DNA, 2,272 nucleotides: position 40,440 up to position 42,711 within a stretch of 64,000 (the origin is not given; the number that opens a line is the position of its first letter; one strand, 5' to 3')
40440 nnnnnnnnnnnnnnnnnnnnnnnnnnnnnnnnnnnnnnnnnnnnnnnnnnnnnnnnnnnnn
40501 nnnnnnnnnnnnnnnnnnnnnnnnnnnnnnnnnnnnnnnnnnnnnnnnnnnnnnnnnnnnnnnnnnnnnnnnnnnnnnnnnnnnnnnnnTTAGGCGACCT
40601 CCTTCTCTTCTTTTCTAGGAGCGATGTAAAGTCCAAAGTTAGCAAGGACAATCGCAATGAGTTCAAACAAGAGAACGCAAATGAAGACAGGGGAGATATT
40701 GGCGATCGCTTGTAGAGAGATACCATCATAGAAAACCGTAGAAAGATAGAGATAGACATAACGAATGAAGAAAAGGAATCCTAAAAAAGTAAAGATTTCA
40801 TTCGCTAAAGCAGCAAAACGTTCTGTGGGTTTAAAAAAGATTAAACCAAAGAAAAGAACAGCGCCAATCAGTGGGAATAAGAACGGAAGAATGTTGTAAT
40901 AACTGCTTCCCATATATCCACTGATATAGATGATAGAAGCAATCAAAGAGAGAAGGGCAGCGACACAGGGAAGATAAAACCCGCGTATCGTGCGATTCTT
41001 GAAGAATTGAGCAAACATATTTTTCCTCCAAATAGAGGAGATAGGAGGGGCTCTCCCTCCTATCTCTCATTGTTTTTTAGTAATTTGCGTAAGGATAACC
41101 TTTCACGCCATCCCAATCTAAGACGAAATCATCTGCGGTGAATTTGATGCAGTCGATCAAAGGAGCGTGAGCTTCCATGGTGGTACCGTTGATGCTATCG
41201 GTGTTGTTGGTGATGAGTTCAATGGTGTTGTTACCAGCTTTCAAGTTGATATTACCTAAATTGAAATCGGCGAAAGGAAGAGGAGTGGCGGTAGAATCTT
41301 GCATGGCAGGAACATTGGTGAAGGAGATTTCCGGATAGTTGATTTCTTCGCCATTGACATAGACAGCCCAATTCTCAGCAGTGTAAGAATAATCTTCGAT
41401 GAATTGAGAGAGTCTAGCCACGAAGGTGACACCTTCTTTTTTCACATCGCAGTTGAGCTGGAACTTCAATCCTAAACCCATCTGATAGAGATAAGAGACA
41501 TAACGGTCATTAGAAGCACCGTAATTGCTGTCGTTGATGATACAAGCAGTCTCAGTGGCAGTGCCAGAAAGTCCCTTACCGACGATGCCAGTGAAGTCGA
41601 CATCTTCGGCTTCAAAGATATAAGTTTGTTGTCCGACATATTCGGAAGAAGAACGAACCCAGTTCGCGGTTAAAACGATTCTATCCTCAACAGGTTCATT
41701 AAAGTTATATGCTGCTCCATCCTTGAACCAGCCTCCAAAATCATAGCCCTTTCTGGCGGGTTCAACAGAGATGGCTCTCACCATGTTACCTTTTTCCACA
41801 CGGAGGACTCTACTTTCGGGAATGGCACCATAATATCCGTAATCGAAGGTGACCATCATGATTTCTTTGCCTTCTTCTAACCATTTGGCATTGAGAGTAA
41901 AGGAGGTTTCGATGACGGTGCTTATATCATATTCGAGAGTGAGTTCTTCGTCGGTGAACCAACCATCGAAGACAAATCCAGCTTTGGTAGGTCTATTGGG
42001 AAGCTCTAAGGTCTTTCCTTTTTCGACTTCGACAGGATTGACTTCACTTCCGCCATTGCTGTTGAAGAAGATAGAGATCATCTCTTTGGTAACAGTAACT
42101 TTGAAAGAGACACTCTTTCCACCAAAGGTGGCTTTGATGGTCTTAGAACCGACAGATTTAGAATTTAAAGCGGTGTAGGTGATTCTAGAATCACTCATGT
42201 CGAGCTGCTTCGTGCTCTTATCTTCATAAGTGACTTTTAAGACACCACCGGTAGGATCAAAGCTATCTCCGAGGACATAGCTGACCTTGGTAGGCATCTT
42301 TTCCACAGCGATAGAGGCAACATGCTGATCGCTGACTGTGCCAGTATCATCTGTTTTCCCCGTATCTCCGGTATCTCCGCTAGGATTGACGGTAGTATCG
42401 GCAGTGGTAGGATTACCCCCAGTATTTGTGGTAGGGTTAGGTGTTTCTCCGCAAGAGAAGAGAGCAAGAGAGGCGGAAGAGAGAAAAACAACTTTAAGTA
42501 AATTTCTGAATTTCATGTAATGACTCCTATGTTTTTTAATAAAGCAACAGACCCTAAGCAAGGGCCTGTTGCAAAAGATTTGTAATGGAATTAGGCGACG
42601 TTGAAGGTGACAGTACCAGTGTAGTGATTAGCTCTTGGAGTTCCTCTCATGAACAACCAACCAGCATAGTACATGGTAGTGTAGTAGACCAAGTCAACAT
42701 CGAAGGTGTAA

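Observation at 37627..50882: LytTR two-component system embedded in a 13-kb same-strand block of secreted or anchored hydrolases, with no autoinducer gene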

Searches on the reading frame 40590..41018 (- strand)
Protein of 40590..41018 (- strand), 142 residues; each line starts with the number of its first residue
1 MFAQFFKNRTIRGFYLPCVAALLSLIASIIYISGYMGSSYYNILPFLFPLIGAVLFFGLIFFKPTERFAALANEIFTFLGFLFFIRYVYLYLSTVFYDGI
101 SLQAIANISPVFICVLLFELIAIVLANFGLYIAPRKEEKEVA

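Call 3: search_protein_families(library=pfam, proteins=[window:40590-41018:-], max_evalue=0.001)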
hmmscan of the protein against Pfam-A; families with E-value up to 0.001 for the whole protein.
window:40590-41018:- (142 aa): 0 families

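Call 10: search_protein_families(library=ncbifam, proteins=[window:40590-41018:-], max_evalue=0.01)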
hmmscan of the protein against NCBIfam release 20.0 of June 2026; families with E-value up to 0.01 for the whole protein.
window:40590-41018:- (142 aa): 0 families
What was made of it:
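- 40590..41018 (-): 142-aa membrane protein with about 4 hydrophobic segments and no known family. Its stop overlaps the GH3b start by 1 nt (translational coupling). No Pfam or NCBIfam hit (calls 3, 10).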

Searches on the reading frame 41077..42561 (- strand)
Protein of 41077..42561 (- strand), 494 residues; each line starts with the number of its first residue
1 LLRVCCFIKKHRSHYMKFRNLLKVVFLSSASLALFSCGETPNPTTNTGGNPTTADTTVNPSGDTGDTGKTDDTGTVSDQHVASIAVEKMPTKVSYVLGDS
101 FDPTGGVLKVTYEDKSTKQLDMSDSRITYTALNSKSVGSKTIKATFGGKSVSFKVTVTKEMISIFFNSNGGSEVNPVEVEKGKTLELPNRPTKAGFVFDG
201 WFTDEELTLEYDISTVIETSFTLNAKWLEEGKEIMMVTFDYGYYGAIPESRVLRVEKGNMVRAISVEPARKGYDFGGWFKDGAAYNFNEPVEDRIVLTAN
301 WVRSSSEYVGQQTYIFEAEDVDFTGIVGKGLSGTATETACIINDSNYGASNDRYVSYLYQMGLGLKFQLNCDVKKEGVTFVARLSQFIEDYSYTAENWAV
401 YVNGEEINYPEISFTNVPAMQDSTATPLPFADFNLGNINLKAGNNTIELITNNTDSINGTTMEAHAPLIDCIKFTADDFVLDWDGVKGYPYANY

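Call 3: search_protein_families(library=pfam, proteins=[window:41077-42561:-], max_evalue=0.001)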
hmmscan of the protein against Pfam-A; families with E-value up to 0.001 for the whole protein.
window:41077-42561:- (494 aa): 2 families
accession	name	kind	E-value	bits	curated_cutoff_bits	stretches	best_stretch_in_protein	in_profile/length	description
PF09479.16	Flg_new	-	4.7e-22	78.3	27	2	164-226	3-65/65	Listeria-Bacteroides repeat domain (List_Bact_rpt)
PF07523.18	Big_3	-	1.2e-08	35.5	21.2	1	90-157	3-68/68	Bacterial Ig-like domain (group 3)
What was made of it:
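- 41077..42516 (-): Lipoprotein with Big_3 and two Listeria-Bacteroides repeats, plus a C-terminal domain of unknown type. Pfam Flg_new 4.7e-22 and Big_3 1.2e-8 (call 3).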

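Call 10: search_protein_families(library=ncbifam, proteins=[window:41077-42561:-], max_evalue=0.01)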
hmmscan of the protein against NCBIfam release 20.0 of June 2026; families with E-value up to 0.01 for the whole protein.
window:41077-42561:- (494 aa): 2 families
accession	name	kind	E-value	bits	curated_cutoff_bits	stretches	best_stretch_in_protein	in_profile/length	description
TIGR02543.1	List_Bact_rpt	repeat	1.3e-10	41.5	20.95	2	191-227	1-40/44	TIGR02543 family repeat protein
NF052328.1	NeuramTDE0471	equivalog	7.7e-06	24.9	900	1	231-305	43-120/538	neuraminidase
